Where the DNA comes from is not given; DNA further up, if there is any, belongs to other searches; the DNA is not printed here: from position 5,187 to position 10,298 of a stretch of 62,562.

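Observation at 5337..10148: Giant intronless LDLa–EGF–rhodopsin-like 7TM receptor, present as two paralogs near the window ends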

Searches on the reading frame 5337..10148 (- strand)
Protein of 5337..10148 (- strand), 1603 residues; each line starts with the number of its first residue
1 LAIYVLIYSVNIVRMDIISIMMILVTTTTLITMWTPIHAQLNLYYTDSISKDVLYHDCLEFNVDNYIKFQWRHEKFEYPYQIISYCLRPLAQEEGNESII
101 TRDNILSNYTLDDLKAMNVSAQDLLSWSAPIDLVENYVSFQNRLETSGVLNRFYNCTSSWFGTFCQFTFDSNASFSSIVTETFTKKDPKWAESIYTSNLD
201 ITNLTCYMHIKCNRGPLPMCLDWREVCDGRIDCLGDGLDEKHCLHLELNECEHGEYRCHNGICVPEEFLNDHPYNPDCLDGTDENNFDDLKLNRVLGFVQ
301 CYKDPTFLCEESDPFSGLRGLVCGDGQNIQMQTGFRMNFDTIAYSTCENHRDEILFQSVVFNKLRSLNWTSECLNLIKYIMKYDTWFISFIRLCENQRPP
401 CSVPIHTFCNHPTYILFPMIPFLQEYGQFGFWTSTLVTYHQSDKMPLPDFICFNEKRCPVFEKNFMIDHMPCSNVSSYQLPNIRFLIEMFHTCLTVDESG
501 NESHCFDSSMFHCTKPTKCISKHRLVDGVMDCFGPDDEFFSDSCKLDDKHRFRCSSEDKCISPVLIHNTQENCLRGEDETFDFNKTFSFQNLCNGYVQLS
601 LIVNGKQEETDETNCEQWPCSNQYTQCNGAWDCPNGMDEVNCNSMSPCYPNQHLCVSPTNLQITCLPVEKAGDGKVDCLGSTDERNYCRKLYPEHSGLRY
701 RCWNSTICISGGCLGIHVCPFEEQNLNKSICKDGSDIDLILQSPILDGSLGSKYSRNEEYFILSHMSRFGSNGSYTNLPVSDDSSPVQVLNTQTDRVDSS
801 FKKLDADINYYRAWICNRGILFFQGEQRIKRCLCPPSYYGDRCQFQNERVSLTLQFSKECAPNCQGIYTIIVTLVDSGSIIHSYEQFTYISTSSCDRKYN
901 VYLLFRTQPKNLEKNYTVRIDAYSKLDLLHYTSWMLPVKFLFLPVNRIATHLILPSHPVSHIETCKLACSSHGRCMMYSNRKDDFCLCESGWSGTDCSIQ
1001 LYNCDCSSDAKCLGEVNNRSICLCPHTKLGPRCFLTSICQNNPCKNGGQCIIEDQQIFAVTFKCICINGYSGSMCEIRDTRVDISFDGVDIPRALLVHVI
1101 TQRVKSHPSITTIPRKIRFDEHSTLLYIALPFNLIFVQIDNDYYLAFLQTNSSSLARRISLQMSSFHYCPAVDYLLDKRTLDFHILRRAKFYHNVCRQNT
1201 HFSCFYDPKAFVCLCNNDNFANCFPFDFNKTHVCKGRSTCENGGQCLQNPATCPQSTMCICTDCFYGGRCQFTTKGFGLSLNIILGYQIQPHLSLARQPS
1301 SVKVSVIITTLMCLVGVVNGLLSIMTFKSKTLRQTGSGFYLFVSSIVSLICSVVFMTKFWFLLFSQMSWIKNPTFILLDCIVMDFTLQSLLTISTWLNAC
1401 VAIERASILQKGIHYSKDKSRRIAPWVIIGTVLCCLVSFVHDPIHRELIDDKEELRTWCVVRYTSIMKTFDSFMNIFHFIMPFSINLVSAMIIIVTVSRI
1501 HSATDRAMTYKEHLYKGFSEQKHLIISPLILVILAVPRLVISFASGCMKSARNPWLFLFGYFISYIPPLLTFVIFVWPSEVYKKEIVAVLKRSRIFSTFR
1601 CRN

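Call 3: search_protein_families(library=pfam, proteins=[window:5337-10148:-], max_evalue=1)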
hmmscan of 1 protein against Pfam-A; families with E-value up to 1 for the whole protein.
window:5337-10148:- (1603 aa): 6 families
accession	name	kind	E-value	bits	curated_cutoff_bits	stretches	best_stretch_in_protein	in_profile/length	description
PF23106.1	EGF_Teneurin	-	5.4e-07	30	24.3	1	965-999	1-29/30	Teneurin-like EGF domain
PF25024.1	EGF_TEN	-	2e-05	24.8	65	1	963-1082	28-129/234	Teneurin EGF domain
PF00057.23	Ldl_recept_a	-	0.00011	22.8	24.1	4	250-286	2-36/37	Low-density lipoprotein receptor domain class A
PF00008.33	EGF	-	0.0005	20.7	21.5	2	1039-1072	1-30/32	EGF-like domain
PF09335.16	VTT_dom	-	0.052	14.4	33.9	1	1479-1576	20-121/123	VTT domain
PF03729.18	DUF308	-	0.38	11.5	25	0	1304-1356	20-72/73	Short repeat of unknown function (DUF308)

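Call 6: find_homologous_proteins(query=window:5337-10148:-)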
Query window:5337-10148:- (1603 aa): 235 proteins with E <= 0.001 among 2906 candidates; the best 120 are listed.
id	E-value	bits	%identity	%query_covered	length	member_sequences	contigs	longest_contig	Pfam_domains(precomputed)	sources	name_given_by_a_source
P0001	0.0e+0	2184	66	85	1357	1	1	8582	PF00057.24,PF25024.1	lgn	-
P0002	0.0e+0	1884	51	98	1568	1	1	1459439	PF00001.27,PF23106.2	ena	-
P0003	0.0e+0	1852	50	97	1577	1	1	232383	PF00057.24,PF00001.27,PF00008.34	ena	-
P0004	0.0e+0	1806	63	75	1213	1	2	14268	PF00001.27,PF25024.1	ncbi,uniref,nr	ncbi:unnamed protein product [Adineta ricciae]|uniref:Uncharacterized protein n=1 Tax=Adineta riccia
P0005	0.0e+0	1715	48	96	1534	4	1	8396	PF00057.24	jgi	jgi:hypothetical protein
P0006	0.0e+0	1693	47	98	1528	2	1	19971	PF25024.1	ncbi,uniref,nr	ncbi:unnamed protein product [Adineta ricciae]|uniref:Uncharacterized protein n=1 Tax=Adineta riccia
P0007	0.0e+0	1673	51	87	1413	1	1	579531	PF00057.24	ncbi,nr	ncbi:unnamed protein product [Rotaria sp. Silwood1]|nr:unnamed protein product [Rotaria sp. Silwood1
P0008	0.0e+0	1662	47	98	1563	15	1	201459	PF00057.24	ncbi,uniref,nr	ncbi:unnamed protein product [Rotaria socialis]|uniref:Uncharacterized protein n=2 Tax=Rotaria socia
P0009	0.0e+0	1653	46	98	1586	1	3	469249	PF00057.24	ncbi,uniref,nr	ncbi:unnamed protein product [Adineta steineri]|uniref:Uncharacterized protein n=1 Tax=Adineta stein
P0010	0.0e+0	1650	47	97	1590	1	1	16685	PF23106.2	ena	-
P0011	0.0e+0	1622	45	98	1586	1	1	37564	PF00057.24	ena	-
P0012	0.0e+0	1617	46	98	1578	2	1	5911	PF00001.27,PF25024.1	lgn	-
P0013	0.0e+0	1550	47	87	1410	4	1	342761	PF00057.24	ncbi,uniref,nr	ncbi:unnamed protein product [Adineta steineri]|uniref:Uncharacterized protein n=1 Tax=Adineta stein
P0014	0.0e+0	1542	62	65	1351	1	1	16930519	PF00008.34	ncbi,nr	ncbi:hypothetical protein I4U23_022186 [Adineta vaga]|nr:hypothetical protein I4U23_022186 [Adineta 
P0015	0.0e+0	1457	43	98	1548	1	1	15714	PF00008.34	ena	-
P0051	0.0e+0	1102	38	97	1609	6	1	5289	-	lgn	-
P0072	0.0e+0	1062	36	97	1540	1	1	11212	PF00001.27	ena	-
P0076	0.0e+0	1056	36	97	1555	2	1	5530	PF00001.27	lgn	-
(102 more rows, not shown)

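Call 20: search_solved_structures(query=A1, max_evalue=0.001, show_alignments=0)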
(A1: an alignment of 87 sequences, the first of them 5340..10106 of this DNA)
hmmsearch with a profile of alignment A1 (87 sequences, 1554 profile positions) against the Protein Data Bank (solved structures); distinct sequences matched with E-value up to 0.001: 91 (the best 60 are shown).
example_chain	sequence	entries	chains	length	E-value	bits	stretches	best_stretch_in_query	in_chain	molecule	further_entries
8jut_A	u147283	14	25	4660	9.4e-28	99.5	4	574-698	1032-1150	LDL receptor related protein 2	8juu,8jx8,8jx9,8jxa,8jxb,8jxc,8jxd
8em4_A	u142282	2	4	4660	2.3e-26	94.9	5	199-282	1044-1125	Low-density lipoprotein receptor-related protein 2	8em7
9cwm_A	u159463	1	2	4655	2.3e-25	91.6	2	578-691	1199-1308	Low-density lipoprotein receptor-related protein 2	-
9i3v_A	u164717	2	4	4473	4.2e-25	90.7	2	192-282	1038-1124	Low-density lipoprotein receptor-related protein 2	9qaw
5mwb_A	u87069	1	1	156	6.6e-15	56.9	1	922-1043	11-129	Neurogenic locus notch homolog protein 2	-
8ufb_V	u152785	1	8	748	3.9e-11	44.4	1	566-694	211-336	Isoform Short of Very low-density lipoprotein receptor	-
3m0c_C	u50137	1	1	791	2e-10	42.1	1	195-280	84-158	Low-density lipoprotein receptor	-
1n7d_A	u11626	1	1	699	2.1e-10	42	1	195-281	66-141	Low-density lipoprotein receptor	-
9bd8_B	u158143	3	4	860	3.4e-10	41.3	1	195-280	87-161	Low-density lipoprotein receptor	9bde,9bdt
4xbm_A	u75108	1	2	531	3.6e-10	41.3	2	924-1033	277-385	Delta-like protein 1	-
4cue_A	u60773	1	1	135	6e-10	40.5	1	918-1035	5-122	NEUROGENIC LOCUS NOTCH HOMOLOG PROTEIN 1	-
8yw2_A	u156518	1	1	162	7.3e-10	40.2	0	176-257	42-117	Very low-density lipoprotein receptor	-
4xlw_A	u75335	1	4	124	8.8e-10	40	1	924-1034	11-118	Neurogenic locus notch homolog protein 1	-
2vj3_A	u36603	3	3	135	1e-09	39.8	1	918-1035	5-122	NEUROGENIC LOCUS NOTCH HOMOLOG PROTEIN 1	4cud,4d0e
4d0f_A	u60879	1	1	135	1e-09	39.7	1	918-1035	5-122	NEUROGENIC LOCUS NOTCH HOMOLOG PROTEIN 1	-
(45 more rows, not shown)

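Call 47: find_encoding_contigs(protein=P0002, flank=10000, max_places=2)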
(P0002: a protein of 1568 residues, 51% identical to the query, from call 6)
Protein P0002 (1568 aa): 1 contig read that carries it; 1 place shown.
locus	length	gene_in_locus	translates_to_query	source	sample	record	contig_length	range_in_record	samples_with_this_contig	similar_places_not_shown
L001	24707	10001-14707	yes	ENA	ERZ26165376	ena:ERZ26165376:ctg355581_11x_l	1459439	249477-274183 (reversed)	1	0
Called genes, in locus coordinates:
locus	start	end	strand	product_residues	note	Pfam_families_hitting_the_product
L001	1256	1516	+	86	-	-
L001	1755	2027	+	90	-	-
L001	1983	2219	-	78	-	-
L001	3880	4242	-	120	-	-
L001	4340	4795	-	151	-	-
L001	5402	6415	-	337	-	-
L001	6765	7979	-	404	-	-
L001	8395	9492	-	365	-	PF00646:F-box (weak), PF23598:LRR_14 (faint)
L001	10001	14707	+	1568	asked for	PF23106:EGF_Teneurin (weak), PF00001:7tm_1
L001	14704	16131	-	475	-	PF01494:FAD_binding_3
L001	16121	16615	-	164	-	PF13637:Ank_4 (faint), PF00023:Ank (faint), PF12796:Ank_2, PF13606:Ank_3 (faint)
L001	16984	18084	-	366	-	-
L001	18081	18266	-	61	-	-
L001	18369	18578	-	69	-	PF27560: (weak)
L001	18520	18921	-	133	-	-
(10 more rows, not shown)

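Call 73: find_encoding_contigs(protein=P0051, flank=10000, max_places=3)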
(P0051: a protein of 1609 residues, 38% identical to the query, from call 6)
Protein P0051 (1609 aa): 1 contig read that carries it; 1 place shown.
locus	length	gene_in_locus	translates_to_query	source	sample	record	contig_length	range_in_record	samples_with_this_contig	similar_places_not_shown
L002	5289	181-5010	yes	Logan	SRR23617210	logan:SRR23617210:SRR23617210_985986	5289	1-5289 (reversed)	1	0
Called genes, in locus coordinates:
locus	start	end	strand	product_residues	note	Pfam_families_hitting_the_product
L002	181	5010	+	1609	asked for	-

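Call 74: find_encoding_contigs(protein=P0076, flank=10000, max_places=3)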
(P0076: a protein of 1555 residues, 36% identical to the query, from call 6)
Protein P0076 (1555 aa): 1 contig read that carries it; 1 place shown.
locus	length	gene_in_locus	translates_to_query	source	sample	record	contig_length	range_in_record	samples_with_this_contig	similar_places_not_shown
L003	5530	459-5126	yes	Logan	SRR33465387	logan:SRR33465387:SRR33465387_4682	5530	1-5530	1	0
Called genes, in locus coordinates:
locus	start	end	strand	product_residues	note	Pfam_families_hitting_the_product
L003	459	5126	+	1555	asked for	PF00001:7tm_1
